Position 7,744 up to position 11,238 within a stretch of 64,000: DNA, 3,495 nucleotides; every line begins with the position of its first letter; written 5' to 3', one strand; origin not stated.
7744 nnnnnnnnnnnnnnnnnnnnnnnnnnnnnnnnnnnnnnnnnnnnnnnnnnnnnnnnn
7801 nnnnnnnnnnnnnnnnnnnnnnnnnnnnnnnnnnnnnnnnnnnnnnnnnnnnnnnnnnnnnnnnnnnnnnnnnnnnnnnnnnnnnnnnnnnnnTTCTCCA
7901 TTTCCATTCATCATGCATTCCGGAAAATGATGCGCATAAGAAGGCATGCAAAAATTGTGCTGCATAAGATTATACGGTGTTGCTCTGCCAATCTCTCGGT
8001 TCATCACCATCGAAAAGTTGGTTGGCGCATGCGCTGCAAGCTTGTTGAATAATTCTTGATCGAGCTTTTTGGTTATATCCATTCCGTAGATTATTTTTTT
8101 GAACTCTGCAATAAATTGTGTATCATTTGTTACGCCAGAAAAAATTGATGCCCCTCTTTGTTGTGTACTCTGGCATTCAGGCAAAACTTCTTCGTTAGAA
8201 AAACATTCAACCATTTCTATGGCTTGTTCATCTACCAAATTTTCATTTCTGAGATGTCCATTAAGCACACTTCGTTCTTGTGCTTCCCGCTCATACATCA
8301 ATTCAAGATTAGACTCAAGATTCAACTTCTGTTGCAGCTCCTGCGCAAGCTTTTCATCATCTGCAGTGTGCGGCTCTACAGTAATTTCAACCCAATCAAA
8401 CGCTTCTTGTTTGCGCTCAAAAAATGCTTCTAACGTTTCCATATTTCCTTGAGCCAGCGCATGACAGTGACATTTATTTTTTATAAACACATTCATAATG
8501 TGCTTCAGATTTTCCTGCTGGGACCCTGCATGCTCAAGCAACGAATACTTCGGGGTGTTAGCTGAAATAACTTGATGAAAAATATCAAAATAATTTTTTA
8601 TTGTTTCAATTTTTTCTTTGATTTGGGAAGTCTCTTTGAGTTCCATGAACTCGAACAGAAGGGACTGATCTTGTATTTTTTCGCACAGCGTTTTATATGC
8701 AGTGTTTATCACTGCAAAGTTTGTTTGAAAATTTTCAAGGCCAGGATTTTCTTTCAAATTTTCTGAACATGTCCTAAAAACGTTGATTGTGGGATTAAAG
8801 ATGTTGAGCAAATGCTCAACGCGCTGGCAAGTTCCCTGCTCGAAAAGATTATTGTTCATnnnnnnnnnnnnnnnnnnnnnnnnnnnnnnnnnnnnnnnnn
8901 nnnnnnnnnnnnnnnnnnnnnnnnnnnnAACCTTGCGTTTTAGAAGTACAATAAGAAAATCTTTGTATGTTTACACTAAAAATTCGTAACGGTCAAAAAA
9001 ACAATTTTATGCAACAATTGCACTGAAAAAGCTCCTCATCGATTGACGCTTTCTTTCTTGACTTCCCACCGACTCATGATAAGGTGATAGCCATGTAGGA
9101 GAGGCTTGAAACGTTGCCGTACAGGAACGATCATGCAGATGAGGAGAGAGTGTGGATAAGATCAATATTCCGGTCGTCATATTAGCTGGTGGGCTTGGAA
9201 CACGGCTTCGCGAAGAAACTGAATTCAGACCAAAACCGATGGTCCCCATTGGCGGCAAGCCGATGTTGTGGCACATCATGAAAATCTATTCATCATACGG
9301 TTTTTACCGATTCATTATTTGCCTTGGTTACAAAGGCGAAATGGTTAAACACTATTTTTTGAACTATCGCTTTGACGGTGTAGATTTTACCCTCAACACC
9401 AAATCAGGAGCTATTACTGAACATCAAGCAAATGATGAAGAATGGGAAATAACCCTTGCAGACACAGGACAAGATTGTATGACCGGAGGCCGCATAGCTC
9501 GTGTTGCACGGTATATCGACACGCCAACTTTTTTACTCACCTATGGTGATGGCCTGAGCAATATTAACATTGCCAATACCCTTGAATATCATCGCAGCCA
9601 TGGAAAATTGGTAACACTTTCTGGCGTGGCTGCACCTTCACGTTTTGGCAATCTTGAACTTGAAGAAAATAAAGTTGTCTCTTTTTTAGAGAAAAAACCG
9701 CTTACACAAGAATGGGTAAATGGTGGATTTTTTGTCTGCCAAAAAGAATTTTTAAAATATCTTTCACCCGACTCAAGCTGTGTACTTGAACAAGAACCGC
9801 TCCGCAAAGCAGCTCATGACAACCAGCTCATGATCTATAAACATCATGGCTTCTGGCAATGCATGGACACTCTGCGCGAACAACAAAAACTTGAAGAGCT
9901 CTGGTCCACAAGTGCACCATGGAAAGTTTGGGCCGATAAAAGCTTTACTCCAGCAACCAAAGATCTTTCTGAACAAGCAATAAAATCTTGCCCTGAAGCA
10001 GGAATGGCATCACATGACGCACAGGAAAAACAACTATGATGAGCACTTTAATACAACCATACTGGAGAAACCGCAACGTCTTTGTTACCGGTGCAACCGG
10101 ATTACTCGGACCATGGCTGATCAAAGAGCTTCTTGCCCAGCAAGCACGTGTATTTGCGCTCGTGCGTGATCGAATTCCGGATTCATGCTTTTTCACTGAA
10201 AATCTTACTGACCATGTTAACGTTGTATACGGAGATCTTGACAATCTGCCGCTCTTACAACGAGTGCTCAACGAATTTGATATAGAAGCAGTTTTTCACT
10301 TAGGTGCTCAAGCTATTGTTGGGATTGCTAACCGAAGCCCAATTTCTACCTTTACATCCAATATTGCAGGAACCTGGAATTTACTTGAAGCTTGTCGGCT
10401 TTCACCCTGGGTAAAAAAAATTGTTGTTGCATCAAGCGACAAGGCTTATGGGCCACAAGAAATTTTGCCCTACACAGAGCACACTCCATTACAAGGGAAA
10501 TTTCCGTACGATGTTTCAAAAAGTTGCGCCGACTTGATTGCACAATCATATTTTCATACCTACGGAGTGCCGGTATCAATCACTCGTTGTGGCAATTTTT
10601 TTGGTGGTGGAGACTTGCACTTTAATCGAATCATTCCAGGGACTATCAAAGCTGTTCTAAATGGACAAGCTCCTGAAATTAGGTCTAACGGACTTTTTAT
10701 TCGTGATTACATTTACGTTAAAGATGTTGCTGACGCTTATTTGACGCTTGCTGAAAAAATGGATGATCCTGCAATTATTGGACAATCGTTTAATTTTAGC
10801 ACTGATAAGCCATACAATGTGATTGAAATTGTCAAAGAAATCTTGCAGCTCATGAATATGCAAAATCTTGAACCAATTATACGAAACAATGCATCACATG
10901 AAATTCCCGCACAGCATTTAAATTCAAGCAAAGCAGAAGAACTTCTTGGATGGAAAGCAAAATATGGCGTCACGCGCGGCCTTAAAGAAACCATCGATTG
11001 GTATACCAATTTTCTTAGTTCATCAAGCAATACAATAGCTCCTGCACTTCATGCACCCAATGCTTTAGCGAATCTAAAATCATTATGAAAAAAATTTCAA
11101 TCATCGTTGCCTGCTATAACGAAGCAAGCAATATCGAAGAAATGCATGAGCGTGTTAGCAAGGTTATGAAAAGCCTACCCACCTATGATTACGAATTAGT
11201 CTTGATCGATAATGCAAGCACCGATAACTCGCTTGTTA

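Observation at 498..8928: Tandem array of four exported, eukaryote-like (FBXW7/Cdc4-style) WD40 propeller proteins with a shared multi-module architecture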

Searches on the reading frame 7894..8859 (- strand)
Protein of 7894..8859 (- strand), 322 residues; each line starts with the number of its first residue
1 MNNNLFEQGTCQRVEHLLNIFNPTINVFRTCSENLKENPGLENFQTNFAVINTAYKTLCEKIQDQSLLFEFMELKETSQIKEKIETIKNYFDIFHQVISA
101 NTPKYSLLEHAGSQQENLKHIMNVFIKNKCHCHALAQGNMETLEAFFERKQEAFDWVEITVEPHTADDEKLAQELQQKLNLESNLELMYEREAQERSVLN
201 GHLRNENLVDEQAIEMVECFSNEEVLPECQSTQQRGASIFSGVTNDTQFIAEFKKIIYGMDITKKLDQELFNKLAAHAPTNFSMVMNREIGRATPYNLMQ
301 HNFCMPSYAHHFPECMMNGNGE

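Call 6: search_protein_families(library=pfam, proteins=[window:7894-8859:-], max_evalue=10)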
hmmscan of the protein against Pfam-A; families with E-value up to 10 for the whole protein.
seq(322 aa): 4 families
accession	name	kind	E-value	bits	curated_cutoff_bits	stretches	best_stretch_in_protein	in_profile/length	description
PF13098.12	Thioredoxin_2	-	0.056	14.2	27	1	116-190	3-70/104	Thioredoxin-like domain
PF20029.6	DUF6436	-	0.1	12.8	27.3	1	115-163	17-65/133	Domain of unknown function (DUF6436)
PF20397.3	DUF6690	-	0.25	11.3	27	0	240-282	153-195/245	Family of unknown function (DUF6690)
PF24478.1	DCX2_DCDC1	-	0.43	11.2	27.8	0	155-202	27-72/105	DCDC1, second doublecortin-like domain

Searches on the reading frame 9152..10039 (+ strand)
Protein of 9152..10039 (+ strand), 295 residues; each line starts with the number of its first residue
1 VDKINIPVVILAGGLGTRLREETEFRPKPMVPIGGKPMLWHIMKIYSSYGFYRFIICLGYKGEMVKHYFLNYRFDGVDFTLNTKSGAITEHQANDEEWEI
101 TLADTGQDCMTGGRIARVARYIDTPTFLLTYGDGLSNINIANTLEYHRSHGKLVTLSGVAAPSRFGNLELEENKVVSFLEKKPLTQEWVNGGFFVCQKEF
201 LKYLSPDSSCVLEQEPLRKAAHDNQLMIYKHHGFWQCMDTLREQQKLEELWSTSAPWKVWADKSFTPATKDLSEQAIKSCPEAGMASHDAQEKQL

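Call 90: search_protein_families(library=ncbifam, proteins=[window:9152-10039:+], max_evalue=0.001)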
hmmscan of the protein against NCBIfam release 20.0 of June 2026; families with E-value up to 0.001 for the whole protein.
window:9152-10039:+ (295 aa): 29 families (the best 25 are shown)
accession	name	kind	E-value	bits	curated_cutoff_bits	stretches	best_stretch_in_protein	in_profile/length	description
TIGR02623.1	G1P_cyt_trans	equivalog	4.8e-101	337.5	300.25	1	8-260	3-255/255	glucose-1-phosphate cytidylyltransferase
NF052502.1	man1P_GTase_Rv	exception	3.5e-24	85.3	440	1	8-240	3-219/352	mannose-1-phosphate guanylyltransferase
TIGR03992.1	Arch_glmU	subfamily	1.3e-23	83.5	292.1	1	8-205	3-177/393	bifunctional sugar-1-phosphate nucleotidylyltransferase/acetyltransferase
NF049965.1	GlMnHpPGnyltfHddC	equivalog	1.4e-21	77.1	300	1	9-205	4-176/221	D-glycero-D-manno-heptose 1-phosphate guanosyltransferase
NF045761.1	NAMPUrTaseMurU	equivalog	1.6e-14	54.4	250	1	9-248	4-224/226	N-acetylmuramate alpha-1-phosphate uridylyltransferase MurU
NF041313.1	UDPGP_AglF_Halo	equivalog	8.9e-14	51.5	400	1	8-81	3-75/234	UTP--glucose-1-phosphate uridylyltransferase AglF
NF041173.1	Sug_nt_acttase_Thmprot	equivalog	1.2e-13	50.8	600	1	8-236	3-212/405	bifunctional sugar-1-phosphate nucleotidylyltransferase/acetyltransferase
TIGR01208.1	rmlA_long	equivalog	7.6e-12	44.8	320.25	1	9-78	3-73/353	glucose-1-phosphate thymidylyltransferase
TIGR02091.1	glgC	equivalog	9.1e-11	41.4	424.9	1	8-242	3-250/364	glucose-1-phosphate adenylyltransferase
TIGR01173.1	glmU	equivalog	1.5e-09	37.2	366.85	1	8-91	3-79/452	bifunctional UDP-N-acetylglucosamine diphosphorylase/glucosamine-1-phosphate N-acetyltransferase GlmU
NF001947.0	PRK00725.1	subfamily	1.3e-08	34.1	470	1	8-186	19-196/426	glucose-1-phosphate adenylyltransferase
NF003670.0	PRK05293.1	equivalog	1.5e-08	34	470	1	8-242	7-249/382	glucose-1-phosphate adenylyltransferase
NF002772.0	PRK02862.1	equivalog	5.7e-08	31.9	537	1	8-183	6-179/429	glucose-1-phosphate adenylyltransferase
NF041135.1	IPPtranDIPPsyn_Thcocales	equivalog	2.4e-07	30.1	580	1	9-69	4-60/419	bifunctional L-myo-inositol-1-phosphate cytidylyltransferase/CDP-L-myo-inositol myo-inositolphosphotransferase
NF010939.0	PRK14359.1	equivalog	4.9e-07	28.7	592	1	5-84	2-76/430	bifunctional UDP-N-acetylglucosamine diphosphorylase/glucosamine-1-phosphate N-acetyltransferase GlmU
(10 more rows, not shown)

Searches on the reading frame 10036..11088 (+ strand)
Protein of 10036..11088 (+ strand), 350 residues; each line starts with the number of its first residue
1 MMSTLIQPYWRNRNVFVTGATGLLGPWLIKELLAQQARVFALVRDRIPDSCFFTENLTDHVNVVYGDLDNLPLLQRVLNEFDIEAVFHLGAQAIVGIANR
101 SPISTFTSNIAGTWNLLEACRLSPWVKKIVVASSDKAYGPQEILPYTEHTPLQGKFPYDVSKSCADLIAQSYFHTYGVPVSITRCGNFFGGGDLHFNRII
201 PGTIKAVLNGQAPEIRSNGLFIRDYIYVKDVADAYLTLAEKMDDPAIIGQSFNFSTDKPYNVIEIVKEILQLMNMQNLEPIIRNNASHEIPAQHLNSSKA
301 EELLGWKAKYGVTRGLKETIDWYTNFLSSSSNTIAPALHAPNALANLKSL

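Call 90: search_protein_families(library=ncbifam, proteins=[window:10036-11088:+], max_evalue=0.001)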
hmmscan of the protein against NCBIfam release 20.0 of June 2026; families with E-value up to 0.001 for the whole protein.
window:10036-11088:+ (350 aa): 30 families (the best 25 are shown)
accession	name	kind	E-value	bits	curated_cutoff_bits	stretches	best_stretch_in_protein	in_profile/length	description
TIGR02622.1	CDP_4_6_dhtase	equivalog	1.6e-61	208.4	278.45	1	10-333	2-340/352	CDP-glucose 4,6-dehydratase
TIGR01181.1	dTDP_gluc_dehyt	equivalog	1.3e-48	165.7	365.1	1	15-325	2-313/321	dTDP-glucose 4,6-dehydratase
TIGR04180.1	EDH_00030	hypoth_equivalog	3.6e-41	141.2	475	1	15-310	1-296/297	NAD-dependent 4,6-dehydratase LegB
TIGR01179.1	galE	equivalog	8.7e-33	113.5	262.3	2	15-190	2-178/332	UDP-glucose 4-epimerase GalE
NF007582.0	PRK10217.1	equivalog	9.2e-27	94.1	698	1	13-324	2-332/355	dTDP-glucose 4,6-dehydratase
NF007490.0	PRK10084.1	subfamily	5e-25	88.3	649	1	16-325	4-336/361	dTDP-glucose 4,6-dehydratase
NF007956.0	PRK10675.1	subfamily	2.6e-21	76.1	394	2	14-169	2-160/338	UDP-glucose 4-epimerase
TIGR01472.1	gmd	equivalog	1.2e-16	60.8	415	1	15-274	3-269/342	GDP-mannose 4,6-dehydratase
NF011728.1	PRK15181.1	equivalog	1.7e-16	60.1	760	1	16-326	19-340/348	Vi polysaccharide biosynthesis UDP-N-acetylglucosaminuronic acid C-4 epimerase TviC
TIGR03466.1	HpnA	hypoth_equivalog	1.9e-15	56.6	367.65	1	14-240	2-218/327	hopanoid-associated sugar epimerase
NF042423.1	oxyalk_red_Shew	equivalog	2.3e-15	56.5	580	1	13-282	9-266/331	2-alkyl-3-oxoalkanoate reductase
TIGR02197.1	heptose_epim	equivalog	3.5e-15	56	274.6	1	16-277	2-264/316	ADP-glyceromanno-heptose 6-epimerase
TIGR01746.1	Thioester-redct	subfamily_domain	5.3e-15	55.5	213.35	1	14-268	1-276/371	thioester reductase domain-containing protein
NF043036.1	ErythonDh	equivalog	7.5e-15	54.9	325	1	14-172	2-163/321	D-erythronate dehydrogenase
TIGR03589.1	PseB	equivalog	1.9e-12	46.8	407.75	1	11-142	3-133/324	UDP-N-acetylglucosamine 4,6-dehydratase (inverting)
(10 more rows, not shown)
